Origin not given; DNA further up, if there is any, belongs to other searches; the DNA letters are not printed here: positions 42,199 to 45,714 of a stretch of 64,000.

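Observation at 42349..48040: TonB-dependent receptor / 80-aa membrane protein / tandem-duplicated hybrid histidine kinase operon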

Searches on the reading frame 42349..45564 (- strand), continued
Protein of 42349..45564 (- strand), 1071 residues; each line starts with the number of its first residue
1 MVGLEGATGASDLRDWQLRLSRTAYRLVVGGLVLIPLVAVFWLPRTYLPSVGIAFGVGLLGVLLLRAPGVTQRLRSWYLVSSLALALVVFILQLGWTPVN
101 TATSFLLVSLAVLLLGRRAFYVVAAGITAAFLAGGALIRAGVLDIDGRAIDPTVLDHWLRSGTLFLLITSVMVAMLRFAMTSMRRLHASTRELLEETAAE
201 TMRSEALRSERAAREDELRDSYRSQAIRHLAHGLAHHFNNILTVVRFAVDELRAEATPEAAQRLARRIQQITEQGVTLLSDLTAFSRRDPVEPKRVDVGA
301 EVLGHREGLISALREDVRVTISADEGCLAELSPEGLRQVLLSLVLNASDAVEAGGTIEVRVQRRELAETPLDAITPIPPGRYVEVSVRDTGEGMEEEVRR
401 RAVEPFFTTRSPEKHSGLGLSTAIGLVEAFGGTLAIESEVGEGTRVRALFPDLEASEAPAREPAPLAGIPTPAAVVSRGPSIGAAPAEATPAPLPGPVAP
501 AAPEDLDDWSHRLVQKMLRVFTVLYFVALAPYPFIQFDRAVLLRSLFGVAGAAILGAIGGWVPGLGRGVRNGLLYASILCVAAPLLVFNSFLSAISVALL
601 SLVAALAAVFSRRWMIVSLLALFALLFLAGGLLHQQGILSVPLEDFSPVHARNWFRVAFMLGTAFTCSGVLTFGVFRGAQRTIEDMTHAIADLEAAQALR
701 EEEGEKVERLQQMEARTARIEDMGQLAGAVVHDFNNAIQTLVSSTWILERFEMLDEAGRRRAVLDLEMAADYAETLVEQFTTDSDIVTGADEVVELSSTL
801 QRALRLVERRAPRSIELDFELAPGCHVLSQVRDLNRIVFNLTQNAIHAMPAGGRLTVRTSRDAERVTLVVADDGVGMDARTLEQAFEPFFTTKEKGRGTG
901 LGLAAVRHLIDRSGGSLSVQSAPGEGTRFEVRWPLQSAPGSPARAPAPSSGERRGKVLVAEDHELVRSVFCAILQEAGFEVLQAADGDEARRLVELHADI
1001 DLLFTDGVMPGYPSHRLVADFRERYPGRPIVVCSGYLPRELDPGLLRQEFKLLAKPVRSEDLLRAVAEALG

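Call 63: find_encoding_contigs(protein=P0153, flank=7000, max_places=1)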
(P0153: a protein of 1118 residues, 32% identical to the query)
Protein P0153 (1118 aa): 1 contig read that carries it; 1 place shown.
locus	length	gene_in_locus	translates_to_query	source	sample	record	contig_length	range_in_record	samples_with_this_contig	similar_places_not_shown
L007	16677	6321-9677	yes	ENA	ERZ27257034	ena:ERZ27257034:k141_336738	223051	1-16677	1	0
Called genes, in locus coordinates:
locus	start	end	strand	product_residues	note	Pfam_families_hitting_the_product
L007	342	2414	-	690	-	PF20142:Scaffold, PF01471:PG_binding_1, PF03734:YkuD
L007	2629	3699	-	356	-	PF11858:DUF3378, PF01351:RNase_HII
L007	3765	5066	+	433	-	PF00069:Pkinase, PF07714:PK_Tyr_Ser-Thr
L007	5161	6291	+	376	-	PF13415:Beta-prop_FBX42 (faint), PF13964:Beta-prop_Calicin (weak), PF24681:Kelch_KLHDC2_KLHL20_DRC7, PF24981:Beta-prop_ATRN-LZTR1 (weak), PF24996:NANM (faint), PF01344:Kelch_1 (faint), PF24681:Kelch_KLHDC2_KLHL20_DRC7 (weak), PF13964:Beta-prop_Calicin (weak), +2 more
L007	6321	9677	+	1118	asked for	PF00512:HisKA (faint), PF02518:HATPase_c, PF00072:Response_reg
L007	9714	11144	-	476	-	-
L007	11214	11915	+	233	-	-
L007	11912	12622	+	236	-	PF00588:SpoU_methylase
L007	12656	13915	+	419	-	-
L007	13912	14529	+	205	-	-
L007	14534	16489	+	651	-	PF00456:Transketolase_N, PF02779:Transket_pyr, PF02780:Transketolase_C, PF22613:Transketolase_C_1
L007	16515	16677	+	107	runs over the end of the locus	PF03692:CxxCxxCC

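Call 64: find_encoding_contigs(protein=P0148, flank=7000, max_places=1)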
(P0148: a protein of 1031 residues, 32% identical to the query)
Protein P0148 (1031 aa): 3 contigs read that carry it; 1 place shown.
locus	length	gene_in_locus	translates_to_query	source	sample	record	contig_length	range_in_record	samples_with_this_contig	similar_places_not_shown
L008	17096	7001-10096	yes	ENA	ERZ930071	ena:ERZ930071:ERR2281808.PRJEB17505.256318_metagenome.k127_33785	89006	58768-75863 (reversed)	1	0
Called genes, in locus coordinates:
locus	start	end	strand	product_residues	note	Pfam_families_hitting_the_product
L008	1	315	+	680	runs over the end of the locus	PF06505:XylR_N (weak), PF02830:V4R (weak), PF00512:HisKA (weak), PF02518:HATPase_c, PF00072:Response_reg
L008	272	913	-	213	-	-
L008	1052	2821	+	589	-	PF02771:Acyl-CoA_dh_N, PF02770:Acyl-CoA_dh_M, PF00441:Acyl-CoA_dh_1, PF22924:ACOX_C_alpha1 (weak), PF12806:Acyl-CoA_dh_C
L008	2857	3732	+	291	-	PF02739:5_3_exonuc_N, PF01367:5_3_exonuc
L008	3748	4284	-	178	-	PF00561:Abhydrolase_1 (weak), PF12146:Hydrolase_4 (weak)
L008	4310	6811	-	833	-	PF00932:LTD, PF11617:Cu-binding_MopE, PF13517:FG-GAP_3 (weak), PF01839:FG-GAP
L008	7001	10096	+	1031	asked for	PF02518:HATPase_c, PF00072:Response_reg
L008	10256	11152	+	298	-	-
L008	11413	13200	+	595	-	PF00512:HisKA (weak), PF02518:HATPase_c, PF00072:Response_reg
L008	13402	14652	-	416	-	PF22458:RsmF-B_ferredox, PF01189:Methyltr_RsmB-F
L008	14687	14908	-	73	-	-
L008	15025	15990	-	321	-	PF07719:TPR_2 (faint), PF13432:TPR_16 (faint), PF14559:TPR_19 (faint), PF00515:TPR_1 (faint)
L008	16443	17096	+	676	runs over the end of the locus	PF08298:AAA_PrkA, PF06798:PrkA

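Call 65: find_encoding_contigs(protein=P0302, flank=7000, max_places=1)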
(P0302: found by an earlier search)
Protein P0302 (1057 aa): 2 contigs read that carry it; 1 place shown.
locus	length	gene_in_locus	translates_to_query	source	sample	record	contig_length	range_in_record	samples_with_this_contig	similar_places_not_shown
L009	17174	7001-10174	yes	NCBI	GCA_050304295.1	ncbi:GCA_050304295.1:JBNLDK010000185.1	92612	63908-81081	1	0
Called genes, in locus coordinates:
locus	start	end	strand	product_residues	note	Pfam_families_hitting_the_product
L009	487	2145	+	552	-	PF00089:Trypsin, PF13365:Trypsin_2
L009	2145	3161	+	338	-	-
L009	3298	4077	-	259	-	-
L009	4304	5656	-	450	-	PF01436:NHL (faint), PF06739:SBBP (faint)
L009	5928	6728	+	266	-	-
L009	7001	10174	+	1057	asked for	PF10090:HPTransfase (faint), PF00512:HisKA (weak), PF02518:HATPase_c, PF00072:Response_reg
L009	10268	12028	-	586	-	-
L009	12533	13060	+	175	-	-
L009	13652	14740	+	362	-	-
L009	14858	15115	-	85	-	-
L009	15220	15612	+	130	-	-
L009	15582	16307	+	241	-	-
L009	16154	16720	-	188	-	PF13453:Zn_ribbon_TFIIB (faint)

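Call 79: predict_structure(alignment_id=A1)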
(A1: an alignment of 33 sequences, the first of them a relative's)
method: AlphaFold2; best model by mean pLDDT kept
length: 1071 residues; sequences in the alignment: 33
mean_pLDDT: 84.1   pTM: 0.59
mean pLDDT of the five models: 84.1, 81.9, 80.5, 79.8, 78.5
residues with pLDDT >= 90: 468; 70-90: 471; 50-70: 74; < 50: 58
segments of 3 or more residues with pLDDT < 50: 1-8, 457-496, 948-950
pLDDT, mean of each block of 10 residues (from residue 1): 46 77 92 92 84 91 90 90 93 92 94 91 94 95 88 93 96 93 86 87 88 81 69 81 91 84 91 85 69 87 87 81 92 89 89 87 91 89 95 91 83 74 88 93 94 62 37 31 36 46 66 89 82 63 80 93 91 94 91 93 94 94 97 92 84 91 89 84 83 88 88 77 71 83 87 87 87 80 54 86 85 93 91 87 92 96 94 96 88 78 87 92 96 89 50 81 92 91 94 93 90 88 90 80 60 87 87 76
secondary structure, 60 per line:
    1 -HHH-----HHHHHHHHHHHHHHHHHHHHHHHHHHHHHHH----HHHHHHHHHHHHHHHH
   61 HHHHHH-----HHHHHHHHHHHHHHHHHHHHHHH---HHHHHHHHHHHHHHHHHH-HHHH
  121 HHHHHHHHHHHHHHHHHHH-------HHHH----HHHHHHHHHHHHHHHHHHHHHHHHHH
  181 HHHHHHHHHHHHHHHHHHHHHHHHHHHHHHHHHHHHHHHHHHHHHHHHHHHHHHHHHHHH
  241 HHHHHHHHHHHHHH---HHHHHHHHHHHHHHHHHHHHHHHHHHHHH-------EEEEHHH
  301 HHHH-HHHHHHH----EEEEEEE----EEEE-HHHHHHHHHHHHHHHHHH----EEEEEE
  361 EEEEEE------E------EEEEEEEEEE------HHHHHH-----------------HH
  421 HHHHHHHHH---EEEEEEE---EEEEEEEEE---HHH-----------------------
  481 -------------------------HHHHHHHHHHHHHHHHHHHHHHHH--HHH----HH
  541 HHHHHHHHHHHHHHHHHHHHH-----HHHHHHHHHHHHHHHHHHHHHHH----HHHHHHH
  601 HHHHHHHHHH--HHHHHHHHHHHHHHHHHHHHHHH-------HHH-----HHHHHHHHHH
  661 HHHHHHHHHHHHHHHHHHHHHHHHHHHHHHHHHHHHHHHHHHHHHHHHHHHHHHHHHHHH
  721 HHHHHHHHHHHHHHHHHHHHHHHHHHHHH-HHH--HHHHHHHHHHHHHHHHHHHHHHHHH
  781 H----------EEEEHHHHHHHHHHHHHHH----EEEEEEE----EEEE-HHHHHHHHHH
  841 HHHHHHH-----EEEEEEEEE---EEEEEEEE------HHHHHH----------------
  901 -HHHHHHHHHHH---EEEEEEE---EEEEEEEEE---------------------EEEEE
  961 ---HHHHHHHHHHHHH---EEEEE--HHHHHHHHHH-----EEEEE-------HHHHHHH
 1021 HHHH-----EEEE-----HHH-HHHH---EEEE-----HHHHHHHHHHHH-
elements in order (helices of 4 or more, strands of 3 or more residues): H10-40 H45-66 H72-94 H98-115 H117-139 H147-150 H155-254 H258-286 E294-297 H298-304 H306-312 E317-323 E328-331 H333-350 E355-366 E380-389 H396-401 H419-429 E433-439 E443-451 H506-529 H539-561 H567-589 H594-610 H613-635 H651-749 H756-781 E792-795 H796-810 E815-821 E826-829 H831-847 E853-861 E865-872 H879-884 H902-912 E916-922 E926-934 E956-960 H964-976 E980-984 H987-996 E1002-1006 H1014-1024 E1030-1033 H1043-1046 E1050-1053 H1059-1070

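Call 83: fold_search(model_id=the predicted structure, library=pdb)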
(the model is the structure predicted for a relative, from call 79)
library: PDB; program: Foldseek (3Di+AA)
matches with E <= 10: 1030; with E <= 0.001: 309
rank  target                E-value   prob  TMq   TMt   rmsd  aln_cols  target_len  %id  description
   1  8vc9_C                3.4e-11  1.00  0.15  0.39  22.5       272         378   21  Hybrid response regulator LvrB from Leptospira / phosphorylated REC form (released 2024-12-18)
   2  8vc9_F                4.2e-11  1.00  0.15  0.40  22.7       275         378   21  Hybrid response regulator LvrB from Leptospira / phosphorylated REC form (released 2024-12-18)
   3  3d36_A                5.8e-11  1.00  0.14  0.64   9.5       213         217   30  How to Switch Off a Histidine Kinase: Crystal Structure of Geobacillus stearothermophilus KinB with the Inhibitor Sda (released 2009-01-13)
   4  8vc9_E                7.1e-11  1.00  0.14  0.39  22.6       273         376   22  Hybrid response regulator LvrB from Leptospira / phosphorylated REC form (released 2024-12-18)
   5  8vc9_D                9.9e-11  1.00  0.15  0.39  22.5       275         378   21  Hybrid response regulator LvrB from Leptospira / phosphorylated REC form (released 2024-12-18)
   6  8vc9_B                1.1e-10  1.00  0.14  0.39  22.4       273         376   21  Hybrid response regulator LvrB from Leptospira / phosphorylated REC form (released 2024-12-18)
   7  8vc9_A                1.3e-10  1.00  0.15  0.40  22.3       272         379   22  Hybrid response regulator LvrB from Leptospira / phosphorylated REC form (released 2024-12-18)
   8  3d36_B                1.4e-10  1.00  0.14  0.63   9.0       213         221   30  How to Switch Off a Histidine Kinase: Crystal Structure of Geobacillus stearothermophilus KinB with the Inhibitor Sda (released 2009-01-13)
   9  9jfj_C                1.7e-10  1.00  0.15  0.64   9.4       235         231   27  Crystal structure of the cytoplasmic domain of ZraS in ADP-bound form (released 2025-03-26)
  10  5c93_B                1.8e-10  1.00  0.18  0.77   4.0       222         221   22  Histidine kinase with ATP (released 2016-07-27)
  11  4u7o_A                1.8e-10  1.00  0.15  0.60   8.1       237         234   22  Active histidine kinase bound with ATP (released 2015-09-02)
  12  4u7o_B                2.2e-10  1.00  0.18  0.77   4.0       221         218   21  Active histidine kinase bound with ATP (released 2015-09-02)
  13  5c93_A                2.4e-10  1.00  0.15  0.60   8.2       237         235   22  Histidine kinase with ATP (released 2016-07-27)
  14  9jfj_A                2.6e-10  1.00  0.14  0.60   9.9       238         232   26  Crystal structure of the cytoplasmic domain of ZraS in ADP-bound form (released 2025-03-26)
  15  6qrj                  2.7e-10  1.00  0.15  0.33  21.6       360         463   24  Crystal structure of ShkA full-length in complex with AMPPNP (released 2020-01-08)
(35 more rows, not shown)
